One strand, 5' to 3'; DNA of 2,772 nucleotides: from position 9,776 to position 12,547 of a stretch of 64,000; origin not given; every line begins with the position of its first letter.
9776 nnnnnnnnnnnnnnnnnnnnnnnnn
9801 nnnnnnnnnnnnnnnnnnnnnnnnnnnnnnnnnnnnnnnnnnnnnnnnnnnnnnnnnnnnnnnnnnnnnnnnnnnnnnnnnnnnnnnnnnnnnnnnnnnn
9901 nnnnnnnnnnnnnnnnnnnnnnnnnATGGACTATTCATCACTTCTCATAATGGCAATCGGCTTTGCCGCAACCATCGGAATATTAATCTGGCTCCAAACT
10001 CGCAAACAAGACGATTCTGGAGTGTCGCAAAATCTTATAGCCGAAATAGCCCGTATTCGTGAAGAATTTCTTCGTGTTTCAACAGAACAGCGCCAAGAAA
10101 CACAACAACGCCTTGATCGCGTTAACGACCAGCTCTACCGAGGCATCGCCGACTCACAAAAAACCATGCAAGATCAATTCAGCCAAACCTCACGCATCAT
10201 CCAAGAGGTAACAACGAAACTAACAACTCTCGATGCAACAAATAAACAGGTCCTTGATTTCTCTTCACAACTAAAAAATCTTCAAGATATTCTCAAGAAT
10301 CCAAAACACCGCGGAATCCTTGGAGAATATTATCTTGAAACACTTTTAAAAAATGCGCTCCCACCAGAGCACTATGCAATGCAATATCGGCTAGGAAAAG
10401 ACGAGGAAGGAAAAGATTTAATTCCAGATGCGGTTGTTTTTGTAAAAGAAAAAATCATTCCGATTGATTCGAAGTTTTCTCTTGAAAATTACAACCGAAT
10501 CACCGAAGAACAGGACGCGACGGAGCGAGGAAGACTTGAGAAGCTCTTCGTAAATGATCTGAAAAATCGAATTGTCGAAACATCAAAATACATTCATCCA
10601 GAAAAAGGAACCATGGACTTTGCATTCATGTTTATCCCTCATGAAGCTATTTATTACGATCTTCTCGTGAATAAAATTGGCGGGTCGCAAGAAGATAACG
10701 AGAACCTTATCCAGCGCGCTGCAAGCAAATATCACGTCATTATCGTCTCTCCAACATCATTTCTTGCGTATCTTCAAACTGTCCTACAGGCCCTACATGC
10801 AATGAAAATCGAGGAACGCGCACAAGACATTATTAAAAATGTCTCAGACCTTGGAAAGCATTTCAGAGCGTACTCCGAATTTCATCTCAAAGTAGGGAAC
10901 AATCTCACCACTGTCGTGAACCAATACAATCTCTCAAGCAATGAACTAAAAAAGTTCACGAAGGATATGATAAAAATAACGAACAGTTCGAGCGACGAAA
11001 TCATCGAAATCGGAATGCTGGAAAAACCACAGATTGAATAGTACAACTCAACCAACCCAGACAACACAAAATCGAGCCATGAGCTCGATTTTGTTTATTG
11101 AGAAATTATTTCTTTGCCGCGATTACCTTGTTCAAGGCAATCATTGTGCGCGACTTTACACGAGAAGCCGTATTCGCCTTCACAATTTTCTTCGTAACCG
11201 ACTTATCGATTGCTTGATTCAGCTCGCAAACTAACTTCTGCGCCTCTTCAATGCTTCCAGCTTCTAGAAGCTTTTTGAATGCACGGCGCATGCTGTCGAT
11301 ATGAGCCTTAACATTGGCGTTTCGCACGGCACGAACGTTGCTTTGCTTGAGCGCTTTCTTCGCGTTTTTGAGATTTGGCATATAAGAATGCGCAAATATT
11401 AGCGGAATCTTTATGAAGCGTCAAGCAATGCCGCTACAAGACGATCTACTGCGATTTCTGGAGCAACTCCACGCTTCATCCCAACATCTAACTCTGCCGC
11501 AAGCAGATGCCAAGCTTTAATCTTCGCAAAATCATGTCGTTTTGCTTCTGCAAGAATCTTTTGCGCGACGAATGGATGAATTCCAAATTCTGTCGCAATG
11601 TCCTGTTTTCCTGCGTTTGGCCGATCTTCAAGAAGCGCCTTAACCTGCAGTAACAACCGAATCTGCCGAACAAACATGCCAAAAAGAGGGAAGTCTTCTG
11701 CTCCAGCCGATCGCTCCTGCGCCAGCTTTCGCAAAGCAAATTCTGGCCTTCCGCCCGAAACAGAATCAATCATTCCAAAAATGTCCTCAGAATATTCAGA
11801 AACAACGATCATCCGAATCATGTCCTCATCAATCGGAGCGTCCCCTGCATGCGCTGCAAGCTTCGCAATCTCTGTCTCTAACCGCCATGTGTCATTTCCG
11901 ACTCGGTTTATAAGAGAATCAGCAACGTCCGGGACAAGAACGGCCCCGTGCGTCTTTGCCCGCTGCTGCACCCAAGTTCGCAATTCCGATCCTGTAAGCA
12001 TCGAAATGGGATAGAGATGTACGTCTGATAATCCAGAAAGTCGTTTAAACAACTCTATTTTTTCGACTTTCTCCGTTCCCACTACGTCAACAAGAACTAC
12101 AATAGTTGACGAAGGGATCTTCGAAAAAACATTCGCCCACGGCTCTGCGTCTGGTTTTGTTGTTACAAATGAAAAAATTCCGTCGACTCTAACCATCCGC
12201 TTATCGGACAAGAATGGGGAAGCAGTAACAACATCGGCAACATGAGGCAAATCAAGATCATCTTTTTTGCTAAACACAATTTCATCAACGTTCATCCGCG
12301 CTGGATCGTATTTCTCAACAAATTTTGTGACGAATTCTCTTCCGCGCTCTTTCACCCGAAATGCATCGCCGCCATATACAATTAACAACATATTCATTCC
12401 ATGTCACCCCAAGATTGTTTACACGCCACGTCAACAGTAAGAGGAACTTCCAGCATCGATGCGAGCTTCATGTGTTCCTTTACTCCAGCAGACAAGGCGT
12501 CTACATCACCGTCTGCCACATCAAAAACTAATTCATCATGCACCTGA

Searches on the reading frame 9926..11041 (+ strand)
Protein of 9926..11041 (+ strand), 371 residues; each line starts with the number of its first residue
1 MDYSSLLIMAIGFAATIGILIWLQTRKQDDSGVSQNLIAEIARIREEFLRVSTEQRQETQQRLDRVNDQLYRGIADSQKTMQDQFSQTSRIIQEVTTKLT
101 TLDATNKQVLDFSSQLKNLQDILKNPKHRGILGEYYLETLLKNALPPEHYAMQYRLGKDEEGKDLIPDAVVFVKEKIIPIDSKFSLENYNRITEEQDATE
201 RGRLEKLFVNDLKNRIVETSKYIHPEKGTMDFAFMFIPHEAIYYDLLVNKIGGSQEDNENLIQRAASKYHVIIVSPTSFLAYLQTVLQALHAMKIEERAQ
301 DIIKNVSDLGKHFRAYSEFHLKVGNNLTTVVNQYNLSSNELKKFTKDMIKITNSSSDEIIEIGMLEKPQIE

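Call 7: search_protein_families(library=pfam, proteins=[window:9926-11041:+])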
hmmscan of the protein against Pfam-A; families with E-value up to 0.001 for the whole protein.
window:9926-11041:+ (371 aa): 1 family
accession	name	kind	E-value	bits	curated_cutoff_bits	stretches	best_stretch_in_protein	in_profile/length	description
PF02646.22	RmuC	-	9e-52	176.4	26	1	61-342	1-271/291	RmuC family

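Call 9: find_encoding_contigs(protein=window:9926-11041:+, flank=10000, max_places=10)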
Protein window:9926-11041:+ (371 aa): 2 contigs read that carry it; 2 places shown.
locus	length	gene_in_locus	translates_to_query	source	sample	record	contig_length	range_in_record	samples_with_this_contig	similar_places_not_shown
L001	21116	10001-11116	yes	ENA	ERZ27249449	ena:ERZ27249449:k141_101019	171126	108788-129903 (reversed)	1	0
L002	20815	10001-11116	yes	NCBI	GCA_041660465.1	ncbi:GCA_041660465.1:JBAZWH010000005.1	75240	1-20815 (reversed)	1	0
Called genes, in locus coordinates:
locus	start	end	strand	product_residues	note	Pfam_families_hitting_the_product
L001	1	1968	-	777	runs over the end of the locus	PF13428:TPR_14 (faint), PF07719:TPR_2 (faint), PF13414:TPR_11 (faint), PF13431:TPR_17 (faint), PF13181:TPR_8 (faint), PF14559:TPR_19 (weak), PF13174:TPR_6 (faint), PF13432:TPR_16 (weak)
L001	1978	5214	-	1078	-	PF11962:Peptidase_G2 (faint)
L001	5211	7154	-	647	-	PF13620:CarboxypepD_reg (weak)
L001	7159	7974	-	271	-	-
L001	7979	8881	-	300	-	-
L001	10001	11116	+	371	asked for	PF02646:RmuC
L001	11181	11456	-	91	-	PF01649:Ribosomal_S20p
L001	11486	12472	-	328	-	PF21694:DNA_pol3_delta_C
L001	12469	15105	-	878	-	PF02739:5_3_exonuc_N, PF01367:5_3_exonuc, PF00476:DNA_pol_A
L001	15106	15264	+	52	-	-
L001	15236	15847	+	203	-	-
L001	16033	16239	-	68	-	-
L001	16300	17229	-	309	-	PF02899:Phage_int_SAM_1, PF13102:Phage_int_SAM_5, PF13495:Phage_int_SAM_4, PF00589:Phage_integrase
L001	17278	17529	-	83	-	-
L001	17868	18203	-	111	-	PF02452:PemK_toxin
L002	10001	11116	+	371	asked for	PF02646:RmuC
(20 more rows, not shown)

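Call 11: find_related_loci(query=window:9926-11041:+, collection=genome_contigs, flank=10000)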
Query window:9926-11041:+ (371 aa) in genome_contigs; peptide patterns used: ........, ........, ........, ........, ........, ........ (x = any residue, [..] = any of these).
600 stretches matched a pattern (row limit reached: there are more); 590 encode a relative of the query (tblastn E <= 1e-3); the best 80 are kept; 80 distinct loci.
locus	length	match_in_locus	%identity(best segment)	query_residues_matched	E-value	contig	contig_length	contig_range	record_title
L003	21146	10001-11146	76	1-371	0e+0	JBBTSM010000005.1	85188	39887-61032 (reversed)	MAG: Patescibacteria group bacterium isolate H41-bin182_1 H41_bin182_1_000000000005, whole genome shotgun sequence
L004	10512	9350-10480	67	1-371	9e-169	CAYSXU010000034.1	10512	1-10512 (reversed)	MAG TPA_asm: uncultured Gammaproteobacteria bacterium isolate SRP062349_co5_332 genome assembly, contig: NODE_2851_lengt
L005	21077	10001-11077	57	6-371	4e-134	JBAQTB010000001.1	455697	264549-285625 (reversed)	MAG: Patescibacteria group bacterium isolate MFD03292_ilm_asm_bin19 k127_12807, whole genome shotgun sequence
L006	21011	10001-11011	60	30-371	2e-133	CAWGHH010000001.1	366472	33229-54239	MAG: Candidatus Uhrbacteria bacterium isolate MFD02832.bin.1.179 genome assembly, contig: contig_12219, whole genome sho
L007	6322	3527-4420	68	74-371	8e-134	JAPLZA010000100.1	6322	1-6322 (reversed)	MAG: Candidatus Staskawiczbacteria bacterium isolate LacPavin_0419_WC70L_MAG_36_7 LacPavin_0419_WC70L_scaffold_534652, w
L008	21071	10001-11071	55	4-371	4e-132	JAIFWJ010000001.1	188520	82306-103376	MAG: Candidatus Parcubacteria bacterium isolate viral-cat_44_14 PAFVLPS_2018_scaffold_157, whole genome shotgun sequence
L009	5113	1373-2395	60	18-371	2e-132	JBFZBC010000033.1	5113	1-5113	MAG: bacterium isolate PPR_0483 PPR_0483.fa_k121_666125, whole genome shotgun sequence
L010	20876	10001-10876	65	78-371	2e-131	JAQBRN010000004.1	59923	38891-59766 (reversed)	MAG: Parcubacteria group bacterium isolate RYN_400 scaffold_1246267, whole genome shotgun sequence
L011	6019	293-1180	68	74-371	2e-130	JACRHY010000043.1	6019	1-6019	MAG: Parcubacteria group bacterium isolate NC_groundwater_1789_Pr3_B-0.1um_50_11 SR-2_scaffold_141_4169739, whole genome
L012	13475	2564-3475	66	66-369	2e-130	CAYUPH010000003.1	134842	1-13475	MAG TPA_asm: uncultured Candidatus Saccharibacteria bacterium isolate SRP135725_co1_406 genome assembly, contig: NODE_56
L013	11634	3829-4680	69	84-369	4e-129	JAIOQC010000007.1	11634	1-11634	MAG: Candidatus Nomurabacteria bacterium isolate LakeFargette_0920_ALND_MAG_36_7 LacPavin_0920_ALND_scaffold_124033, who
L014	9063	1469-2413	63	61-371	6e-129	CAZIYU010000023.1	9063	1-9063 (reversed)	MAG TPA_asm: uncultured Candidatus Saccharibacteria bacterium isolate SRP178699_co1_16 genome assembly, contig: NODE_107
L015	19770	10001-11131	55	1-370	9e-129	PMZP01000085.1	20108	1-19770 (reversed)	MAG: Candidatus Taylorbacteria bacterium isolate fen_1323 73.20110800_E3D.67_contig_42645, whole genome shotgun sequence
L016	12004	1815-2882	56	33-368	6e-128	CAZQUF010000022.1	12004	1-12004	MAG TPA_asm: uncultured Candidatus Saccharibacteria bacterium isolate binchicken_co50_64 genome assembly, contig: NODE_6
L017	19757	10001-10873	64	79-371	5e-127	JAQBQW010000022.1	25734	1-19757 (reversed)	MAG: Parcubacteria group bacterium isolate RYN_383 scaffold_4031699, whole genome shotgun sequence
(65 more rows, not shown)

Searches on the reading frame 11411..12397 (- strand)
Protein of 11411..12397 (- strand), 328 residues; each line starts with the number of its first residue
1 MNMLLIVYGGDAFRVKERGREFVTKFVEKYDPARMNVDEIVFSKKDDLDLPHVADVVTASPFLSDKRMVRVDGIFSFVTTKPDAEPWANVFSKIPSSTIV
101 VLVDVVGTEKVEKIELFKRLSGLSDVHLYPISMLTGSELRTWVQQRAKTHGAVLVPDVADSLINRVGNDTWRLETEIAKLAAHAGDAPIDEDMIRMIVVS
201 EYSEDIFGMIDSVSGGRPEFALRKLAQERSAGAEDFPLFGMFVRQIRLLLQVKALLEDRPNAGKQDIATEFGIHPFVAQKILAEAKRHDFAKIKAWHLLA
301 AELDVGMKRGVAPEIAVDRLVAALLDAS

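Call 7: search_protein_families(library=pfam, proteins=[window:11411-12397:-])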
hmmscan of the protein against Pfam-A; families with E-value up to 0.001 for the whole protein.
window:11411-12397:- (328 aa): 1 family
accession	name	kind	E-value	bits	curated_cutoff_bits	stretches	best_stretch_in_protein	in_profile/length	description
PF21694.2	DNA_pol3_delta_C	-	9.9e-17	61.5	27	1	204-320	2-117/121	DNA polymerase III delta subunit, C-terminal domain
